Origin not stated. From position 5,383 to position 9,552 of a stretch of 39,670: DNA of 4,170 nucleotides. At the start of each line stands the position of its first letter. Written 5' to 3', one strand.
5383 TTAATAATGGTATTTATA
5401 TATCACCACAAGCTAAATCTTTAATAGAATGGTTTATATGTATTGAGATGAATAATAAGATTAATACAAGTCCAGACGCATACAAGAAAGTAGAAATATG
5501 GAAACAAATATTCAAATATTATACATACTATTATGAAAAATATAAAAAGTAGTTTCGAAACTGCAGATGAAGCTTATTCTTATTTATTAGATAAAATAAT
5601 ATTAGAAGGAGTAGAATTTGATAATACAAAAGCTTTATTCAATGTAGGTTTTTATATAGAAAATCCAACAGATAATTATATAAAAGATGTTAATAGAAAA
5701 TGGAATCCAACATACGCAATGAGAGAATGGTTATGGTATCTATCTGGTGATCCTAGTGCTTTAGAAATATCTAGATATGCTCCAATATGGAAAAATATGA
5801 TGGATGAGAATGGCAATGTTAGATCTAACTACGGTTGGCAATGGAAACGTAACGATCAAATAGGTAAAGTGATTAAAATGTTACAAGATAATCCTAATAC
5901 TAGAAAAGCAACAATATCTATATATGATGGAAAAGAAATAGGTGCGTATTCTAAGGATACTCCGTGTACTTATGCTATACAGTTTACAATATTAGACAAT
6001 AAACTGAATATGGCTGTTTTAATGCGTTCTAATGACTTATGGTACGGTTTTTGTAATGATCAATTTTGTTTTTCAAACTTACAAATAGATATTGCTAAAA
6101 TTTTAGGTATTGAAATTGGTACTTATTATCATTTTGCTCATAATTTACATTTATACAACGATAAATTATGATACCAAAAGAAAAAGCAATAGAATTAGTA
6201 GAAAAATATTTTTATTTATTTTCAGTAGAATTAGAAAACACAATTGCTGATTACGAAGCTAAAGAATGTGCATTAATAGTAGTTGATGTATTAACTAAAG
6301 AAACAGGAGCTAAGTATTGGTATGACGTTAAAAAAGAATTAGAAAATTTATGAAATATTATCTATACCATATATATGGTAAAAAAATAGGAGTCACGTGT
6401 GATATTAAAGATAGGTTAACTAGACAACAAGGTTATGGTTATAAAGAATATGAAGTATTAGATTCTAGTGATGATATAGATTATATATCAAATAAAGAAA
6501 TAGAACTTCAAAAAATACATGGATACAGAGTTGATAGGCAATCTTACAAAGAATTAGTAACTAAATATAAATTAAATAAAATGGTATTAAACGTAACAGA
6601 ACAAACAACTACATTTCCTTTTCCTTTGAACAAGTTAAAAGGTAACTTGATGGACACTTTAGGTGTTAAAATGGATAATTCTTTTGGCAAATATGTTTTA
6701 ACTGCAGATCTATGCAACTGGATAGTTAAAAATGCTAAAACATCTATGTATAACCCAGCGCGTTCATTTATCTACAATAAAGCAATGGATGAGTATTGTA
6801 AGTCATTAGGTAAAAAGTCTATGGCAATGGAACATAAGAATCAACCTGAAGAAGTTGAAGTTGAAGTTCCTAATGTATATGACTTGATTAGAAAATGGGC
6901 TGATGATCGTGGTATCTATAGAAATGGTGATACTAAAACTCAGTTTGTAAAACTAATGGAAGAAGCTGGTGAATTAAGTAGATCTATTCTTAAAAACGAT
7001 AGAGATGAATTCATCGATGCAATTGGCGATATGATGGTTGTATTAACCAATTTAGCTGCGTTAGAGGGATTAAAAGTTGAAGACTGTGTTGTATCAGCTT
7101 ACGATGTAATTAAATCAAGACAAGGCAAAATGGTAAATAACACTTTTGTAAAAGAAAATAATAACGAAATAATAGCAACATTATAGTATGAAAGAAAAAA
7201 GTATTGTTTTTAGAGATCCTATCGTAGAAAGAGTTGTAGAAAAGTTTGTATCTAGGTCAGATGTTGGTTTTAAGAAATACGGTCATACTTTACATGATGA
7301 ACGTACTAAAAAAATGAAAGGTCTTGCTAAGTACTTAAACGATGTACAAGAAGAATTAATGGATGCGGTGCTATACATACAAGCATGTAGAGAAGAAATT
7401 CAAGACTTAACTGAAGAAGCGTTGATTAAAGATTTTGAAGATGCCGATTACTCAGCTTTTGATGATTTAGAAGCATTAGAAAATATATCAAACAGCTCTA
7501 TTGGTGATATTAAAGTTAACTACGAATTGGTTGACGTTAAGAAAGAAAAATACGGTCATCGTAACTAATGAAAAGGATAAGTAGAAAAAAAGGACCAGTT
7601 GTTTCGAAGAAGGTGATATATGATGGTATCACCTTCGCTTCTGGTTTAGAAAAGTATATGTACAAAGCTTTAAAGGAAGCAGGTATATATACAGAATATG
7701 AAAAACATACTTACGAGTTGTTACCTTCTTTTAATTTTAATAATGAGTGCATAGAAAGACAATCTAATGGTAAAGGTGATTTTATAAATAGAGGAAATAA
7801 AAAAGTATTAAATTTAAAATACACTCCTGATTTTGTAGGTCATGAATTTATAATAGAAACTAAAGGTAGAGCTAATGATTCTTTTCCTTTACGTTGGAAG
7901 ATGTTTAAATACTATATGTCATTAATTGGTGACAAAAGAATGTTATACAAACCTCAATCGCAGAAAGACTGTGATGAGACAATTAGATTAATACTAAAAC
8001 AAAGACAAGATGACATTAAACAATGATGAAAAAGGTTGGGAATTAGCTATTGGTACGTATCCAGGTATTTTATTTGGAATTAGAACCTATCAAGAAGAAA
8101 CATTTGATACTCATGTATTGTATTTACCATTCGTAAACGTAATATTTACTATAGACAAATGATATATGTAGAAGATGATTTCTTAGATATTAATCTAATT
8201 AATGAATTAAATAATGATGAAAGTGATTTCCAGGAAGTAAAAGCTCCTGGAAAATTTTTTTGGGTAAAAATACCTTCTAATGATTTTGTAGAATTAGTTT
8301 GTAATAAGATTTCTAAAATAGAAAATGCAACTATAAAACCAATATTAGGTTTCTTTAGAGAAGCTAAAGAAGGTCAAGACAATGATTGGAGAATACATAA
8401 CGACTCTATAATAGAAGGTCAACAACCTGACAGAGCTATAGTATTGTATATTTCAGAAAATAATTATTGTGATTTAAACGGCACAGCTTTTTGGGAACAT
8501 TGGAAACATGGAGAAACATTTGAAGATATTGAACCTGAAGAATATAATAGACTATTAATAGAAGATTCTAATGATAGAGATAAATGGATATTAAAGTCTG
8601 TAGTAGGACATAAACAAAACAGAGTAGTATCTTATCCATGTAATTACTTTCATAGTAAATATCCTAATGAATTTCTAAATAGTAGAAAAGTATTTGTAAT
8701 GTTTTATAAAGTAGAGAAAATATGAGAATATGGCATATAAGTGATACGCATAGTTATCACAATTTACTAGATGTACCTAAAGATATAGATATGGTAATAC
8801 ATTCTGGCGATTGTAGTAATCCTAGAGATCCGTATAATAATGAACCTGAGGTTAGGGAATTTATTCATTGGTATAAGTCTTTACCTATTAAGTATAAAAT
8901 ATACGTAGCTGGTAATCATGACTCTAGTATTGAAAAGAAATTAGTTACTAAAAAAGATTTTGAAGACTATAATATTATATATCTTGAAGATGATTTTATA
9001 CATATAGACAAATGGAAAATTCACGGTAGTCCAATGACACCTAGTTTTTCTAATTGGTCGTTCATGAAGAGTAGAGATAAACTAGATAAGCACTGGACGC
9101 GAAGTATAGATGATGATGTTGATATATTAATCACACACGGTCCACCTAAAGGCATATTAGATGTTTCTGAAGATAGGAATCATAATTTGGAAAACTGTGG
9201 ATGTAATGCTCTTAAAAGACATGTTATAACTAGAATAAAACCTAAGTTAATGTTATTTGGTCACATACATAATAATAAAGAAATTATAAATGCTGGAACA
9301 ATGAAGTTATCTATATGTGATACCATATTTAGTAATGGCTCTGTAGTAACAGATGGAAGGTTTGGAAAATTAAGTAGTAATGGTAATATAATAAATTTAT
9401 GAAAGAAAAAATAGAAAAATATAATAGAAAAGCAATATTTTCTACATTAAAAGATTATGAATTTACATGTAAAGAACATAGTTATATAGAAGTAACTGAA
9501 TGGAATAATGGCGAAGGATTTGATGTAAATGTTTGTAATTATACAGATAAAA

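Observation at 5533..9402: Possible cytosine C5-modification pathway: minimal TS-family enzyme with dCMP-type Asp plus two MazG-like NTP pyrophosphatases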

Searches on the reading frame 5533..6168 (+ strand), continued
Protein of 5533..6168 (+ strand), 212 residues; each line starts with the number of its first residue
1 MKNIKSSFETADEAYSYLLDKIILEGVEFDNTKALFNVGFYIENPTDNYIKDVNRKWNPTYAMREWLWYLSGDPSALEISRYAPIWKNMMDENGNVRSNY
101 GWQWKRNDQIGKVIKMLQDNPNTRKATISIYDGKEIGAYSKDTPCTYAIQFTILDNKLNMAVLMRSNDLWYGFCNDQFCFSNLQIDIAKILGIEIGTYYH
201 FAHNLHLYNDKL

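Call 80: get_annotated_region(hit=H39, flank=3000)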
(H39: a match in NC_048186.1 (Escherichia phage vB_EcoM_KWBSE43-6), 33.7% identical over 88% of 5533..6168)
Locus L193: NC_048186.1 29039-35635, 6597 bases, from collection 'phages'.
description: Escherichia phage vB_EcoM_KWBSE43-6, complete genome.
organism: Escherichia phage vB_EcoM_KWBSE43-6 (NCBI taxid 2508194)
taxonomy: Viruses; Duplodnaviria; Heunggongvirae; Uroviricota; Caudoviricetes; Ackermannviridae; Taipeivirus; Taipeivirus KWBSE436
host: Escherichia coli; source: sewage; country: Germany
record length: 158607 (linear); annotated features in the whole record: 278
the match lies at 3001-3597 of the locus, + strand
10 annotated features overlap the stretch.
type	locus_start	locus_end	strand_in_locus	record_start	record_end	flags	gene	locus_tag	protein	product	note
CDS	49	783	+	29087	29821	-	-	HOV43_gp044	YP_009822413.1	hypothetical protein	identical to hypothetical protein CPT_Menlow_165 [Klebsiella phage Menlow]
CDS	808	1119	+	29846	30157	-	-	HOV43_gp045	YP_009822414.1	hypothetical protein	identical to hypothetical protein [Klebsiella phage 0507-KN2-1]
CDS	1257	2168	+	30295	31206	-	-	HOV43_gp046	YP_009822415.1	hypothetical protein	similar to hypothetical protein CPT_Menlow_167 [Klebsiella phage Menlow]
regulatory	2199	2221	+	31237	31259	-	-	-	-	terminator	putative transcriptional terminator, -15.10, determined with ARNOLD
CDS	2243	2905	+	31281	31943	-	-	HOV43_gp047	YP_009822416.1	terminase small subunit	similar to hypothetical protein CPT_Menlow_168 [Klebsiella phage Menlow]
CDS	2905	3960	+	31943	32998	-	-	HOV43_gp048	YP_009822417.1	thymidylate synthase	similar to putative thymidylate synthase [Klebsiella phage 0507-KN2-1], conserved domain ThyA COG0207 Thymidylate ...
CDS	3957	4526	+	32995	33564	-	-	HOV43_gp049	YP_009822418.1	hypothetical protein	similar to hypothetical protein CPT_May_170 [Klebsiella phage May]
CDS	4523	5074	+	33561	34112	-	-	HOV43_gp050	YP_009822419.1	nucleoside triphosphate pyrophosphohydrolase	similar to 2-deoxyuridine 5-triphosphate nucleotidohydrolase [Klebsiella phage May]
CDS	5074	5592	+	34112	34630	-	-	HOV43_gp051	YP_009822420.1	hypothetical protein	similar to hypothetical protein kps110_037 [Klebsiella virus vB_KpnM_KpS110]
CDS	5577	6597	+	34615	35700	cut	-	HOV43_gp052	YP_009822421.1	DNA repair protein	identical to recombination protein [Klebsiella virus vB_KpnM_KpS110]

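Call 82: search_protein_families(library=pfam, proteins=[L191:3866-4279:+, L191:2483-2995:+, L190:3519-4601:+, L190:1872-2855:+, L193:4523-5071:+, L193:3957-4523:+, L192:4060-4647:+, L192:4652-5089:+, L191:5422-5943:+], max_evalue=0.01)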
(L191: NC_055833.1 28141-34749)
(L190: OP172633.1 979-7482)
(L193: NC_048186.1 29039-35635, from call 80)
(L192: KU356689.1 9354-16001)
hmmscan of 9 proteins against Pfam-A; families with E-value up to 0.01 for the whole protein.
L191:3866-4279:+ (138 aa): 2 families
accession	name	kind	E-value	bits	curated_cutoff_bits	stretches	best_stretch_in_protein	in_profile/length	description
PF00692.24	dUTPase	-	9.5e-23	80.8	22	1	15-136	5-129/129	dUTPase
PF22769.1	DCD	-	7e-08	33.1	27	1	48-111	85-150/153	dCTP deaminase-like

L191:2483-2995:+ (171 aa): 1 family
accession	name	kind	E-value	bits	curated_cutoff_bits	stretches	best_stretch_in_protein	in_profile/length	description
PF13173.12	AAA_14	-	0.00075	19.9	27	1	3-35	5-37/129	AAA domain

L190:3519-4601:+ (361 aa): 0 families

L190:1872-2855:+ (328 aa): 0 families

L193:4523-5071:+ (183 aa): 1 family
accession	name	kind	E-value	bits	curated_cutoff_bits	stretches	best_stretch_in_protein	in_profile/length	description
PF08761.16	dUTPase_2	-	9.8e-08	32.9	22.9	1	7-166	2-159/162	dUTPase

L193:3957-4523:+ (189 aa): 1 family
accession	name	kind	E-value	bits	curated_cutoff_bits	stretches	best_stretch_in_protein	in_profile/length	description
PF04275.20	P-mevalo_kinase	-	0.00083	19.7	33.8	0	9-46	1-35/114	Phosphomevalonate kinase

L192:4060-4647:+ (196 aa): 2 families
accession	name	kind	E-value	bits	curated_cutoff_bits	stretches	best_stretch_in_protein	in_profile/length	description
PF12917.13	YfbR-like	-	1.8e-08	34.7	25.9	1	74-129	56-111/182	5'-deoxynucleotidase YfbR-like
PF13023.12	HD_3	-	8e-05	23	22.5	1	46-116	16-87/165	HD domain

L192:4652-5089:+ (146 aa): 1 family
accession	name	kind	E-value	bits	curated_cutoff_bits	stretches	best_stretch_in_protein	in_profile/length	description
PF11753.13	DUF3310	-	0.0016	18.9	24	0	29-47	29-47/60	Protein of unknwon function (DUF3310)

L191:5422-5943:+ (174 aa): 1 family
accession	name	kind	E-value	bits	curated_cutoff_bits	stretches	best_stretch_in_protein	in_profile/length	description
PF00075.30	RNase_H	-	1.5e-17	64.5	25.8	1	15-157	4-135/141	RNase H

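Call 84: search_protein_representatives(protein=window:5533-6168:+)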
Query: 212 residues. Proteins with E-value up to 0.001 (for the whole library): 8948; up to 1e-10: 4575; up to 1e-30: 85. The best 150 are listed.
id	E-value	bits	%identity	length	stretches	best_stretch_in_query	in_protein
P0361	5.4e-59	215.7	50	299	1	7-212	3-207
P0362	1.0e-54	201.7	64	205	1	63-212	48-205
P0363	2.3e-54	200.5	48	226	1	8-210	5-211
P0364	1.1e-53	198.3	50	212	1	27-209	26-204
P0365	7.9e-53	195.5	52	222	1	8-209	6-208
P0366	4.0e-52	193.2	47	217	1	11-212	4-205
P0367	8.0e-52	192.2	48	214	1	5-209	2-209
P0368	4.1e-50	186.6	70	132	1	89-210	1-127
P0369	3.5e-49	183.6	46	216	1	7-212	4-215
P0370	1.1e-48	181.9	49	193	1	30-212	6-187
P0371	1.7e-46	174.8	50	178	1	47-209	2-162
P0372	2.5e-46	174.2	46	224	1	8-209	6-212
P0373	2.6e-46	174.2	45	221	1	11-209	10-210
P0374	3.6e-45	170.5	42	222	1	6-209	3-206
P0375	4.9e-45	170.0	61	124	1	89-212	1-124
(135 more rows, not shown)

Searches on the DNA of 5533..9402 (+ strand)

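Call 7: search_dna_similar(query=window:5533-9402:+, collection=phages, mode=near, max_rows=15)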
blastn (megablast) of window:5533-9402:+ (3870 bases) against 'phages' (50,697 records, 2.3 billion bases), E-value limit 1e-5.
No match.

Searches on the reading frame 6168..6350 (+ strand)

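Call 3: search_protein_families(library=pfam, proteins=[window:6168-6350:+], max_evalue=0.1)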
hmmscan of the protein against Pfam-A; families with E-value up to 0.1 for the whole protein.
window:6168-6350:+ (61 aa): 0 families

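Call 4: search_protein_families(library=phrogs, proteins=[window:6168-6350:+], max_evalue=0.01)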
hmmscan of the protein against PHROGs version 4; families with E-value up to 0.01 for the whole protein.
window:6168-6350:+ (61 aa): 1 family
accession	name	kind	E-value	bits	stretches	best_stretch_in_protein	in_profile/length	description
phrog_21441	-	unknown function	4.3e-06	28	1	1-59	1-73/75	-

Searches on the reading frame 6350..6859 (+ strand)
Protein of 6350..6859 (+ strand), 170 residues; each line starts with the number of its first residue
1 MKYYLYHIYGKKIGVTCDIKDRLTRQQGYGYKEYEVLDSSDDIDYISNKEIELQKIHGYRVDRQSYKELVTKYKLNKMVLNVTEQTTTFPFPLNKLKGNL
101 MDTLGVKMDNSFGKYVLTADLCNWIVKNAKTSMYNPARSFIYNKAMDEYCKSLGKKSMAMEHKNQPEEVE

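Call 50: search_protein_families(library=pfam, proteins=[window:6350-6859:+], max_evalue=1)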
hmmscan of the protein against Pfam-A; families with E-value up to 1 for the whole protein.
window:6350-6859:+ (170 aa): 0 families

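Call 68: search_protein_families(library=phrogs, proteins=[window:6350-6859:+], max_evalue=0.01)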
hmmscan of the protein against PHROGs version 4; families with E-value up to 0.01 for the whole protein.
window:6350-6859:+ (170 aa): 0 families

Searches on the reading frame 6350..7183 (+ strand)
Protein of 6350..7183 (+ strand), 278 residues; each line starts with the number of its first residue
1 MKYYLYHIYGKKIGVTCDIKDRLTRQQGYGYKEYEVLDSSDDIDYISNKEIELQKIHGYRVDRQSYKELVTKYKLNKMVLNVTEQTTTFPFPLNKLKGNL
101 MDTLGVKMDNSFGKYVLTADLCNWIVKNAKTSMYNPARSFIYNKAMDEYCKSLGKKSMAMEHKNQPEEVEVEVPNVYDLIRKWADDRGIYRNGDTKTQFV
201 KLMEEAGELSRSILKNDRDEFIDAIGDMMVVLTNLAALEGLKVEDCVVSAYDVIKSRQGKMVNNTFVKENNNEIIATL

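Call 3: search_protein_families(library=pfam, proteins=[window:6350-7183:+], max_evalue=0.1)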
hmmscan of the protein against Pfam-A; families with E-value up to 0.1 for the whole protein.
window:6350-7183:+ (278 aa): 2 families
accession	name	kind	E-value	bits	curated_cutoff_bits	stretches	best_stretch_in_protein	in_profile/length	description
PF03819.22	MazG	-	1.1e-05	26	22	1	201-258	9-70/74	MazG nucleotide pyrophosphohydrolase domain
PF01503.22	PRA-PH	-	2.1e-05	25.3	21.3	1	187-247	17-79/86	Phosphoribosyl-ATP pyrophosphohydrolase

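Call 4: search_protein_families(library=phrogs, proteins=[window:6350-7183:+], max_evalue=0.01)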
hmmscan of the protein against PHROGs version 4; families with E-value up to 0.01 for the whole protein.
window:6350-7183:+ (278 aa): 9 families
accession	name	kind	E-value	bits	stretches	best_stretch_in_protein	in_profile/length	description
phrog_1992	-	other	3.9e-35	122.9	2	140-243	64-162/293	MazG-like pyrophosphatase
phrog_715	-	other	1.1e-29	104.2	1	172-271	5-118/123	MazG-like pyrophosphatase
phrog_1994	-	DNA, RNA and nucleotide metabolism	4.8e-21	76.4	1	176-271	70-169/170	DNA binding protein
phrog_7855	-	other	7.8e-21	76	1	143-243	76-175/291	mazG nucleotide pyrophosphohydrolase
phrog_14652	-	DNA, RNA and nucleotide metabolism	3.1e-15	57.3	1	177-271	165-258/261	DNA binding protein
phrog_28554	-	other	1.1e-14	55.6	1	168-270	130-232/236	MazG-like pyrophosphatase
phrog_31057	-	unknown function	2.6e-06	27.9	1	175-235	134-193/309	-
phrog_10269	-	unknown function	8e-06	26.6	1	180-255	15-91/299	-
phrog_671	-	other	0.00032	20.3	1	159-243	521-613/678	nucleotide pyrophosphohydrolase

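Call 6: search_protein_families(library=ncbifam, proteins=[window:6350-7183:+], max_evalue=0.1)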
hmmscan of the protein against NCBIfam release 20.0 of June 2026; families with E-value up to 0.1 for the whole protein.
window:6350-7183:+ (278 aa): 4 families
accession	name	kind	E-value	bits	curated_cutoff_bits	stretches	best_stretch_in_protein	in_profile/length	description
NF007113.1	PRK09562.1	equivalog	0.00029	20.6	208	1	194-261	155-222/251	nucleoside triphosphate pyrophosphohydrolase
NF052436.1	YabN_Meth_PPase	exception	0.00072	18.6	525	1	193-263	389-460/486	bifunctional methyltransferase/pyrophosphohydrolase YabN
TIGR03188.1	histidine_hisI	equivalog_domain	0.0082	16.4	42.7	1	197-246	31-80/84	phosphoribosyl-ATP diphosphatase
TIGR00444.1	mazG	subfamily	0.053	13.2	148.3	0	198-260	157-220/248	MazG family protein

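Call 37: search_solved_structures(query=window:6350-7183:+, max_evalue=1, show_alignments=3)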
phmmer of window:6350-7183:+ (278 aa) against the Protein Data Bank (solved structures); distinct sequences matched with E-value up to 1: 1.
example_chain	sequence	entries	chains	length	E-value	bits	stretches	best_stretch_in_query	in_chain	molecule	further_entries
1vmg_A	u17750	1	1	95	9e-05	25.1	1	187-251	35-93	Hypothetical protein SSO3215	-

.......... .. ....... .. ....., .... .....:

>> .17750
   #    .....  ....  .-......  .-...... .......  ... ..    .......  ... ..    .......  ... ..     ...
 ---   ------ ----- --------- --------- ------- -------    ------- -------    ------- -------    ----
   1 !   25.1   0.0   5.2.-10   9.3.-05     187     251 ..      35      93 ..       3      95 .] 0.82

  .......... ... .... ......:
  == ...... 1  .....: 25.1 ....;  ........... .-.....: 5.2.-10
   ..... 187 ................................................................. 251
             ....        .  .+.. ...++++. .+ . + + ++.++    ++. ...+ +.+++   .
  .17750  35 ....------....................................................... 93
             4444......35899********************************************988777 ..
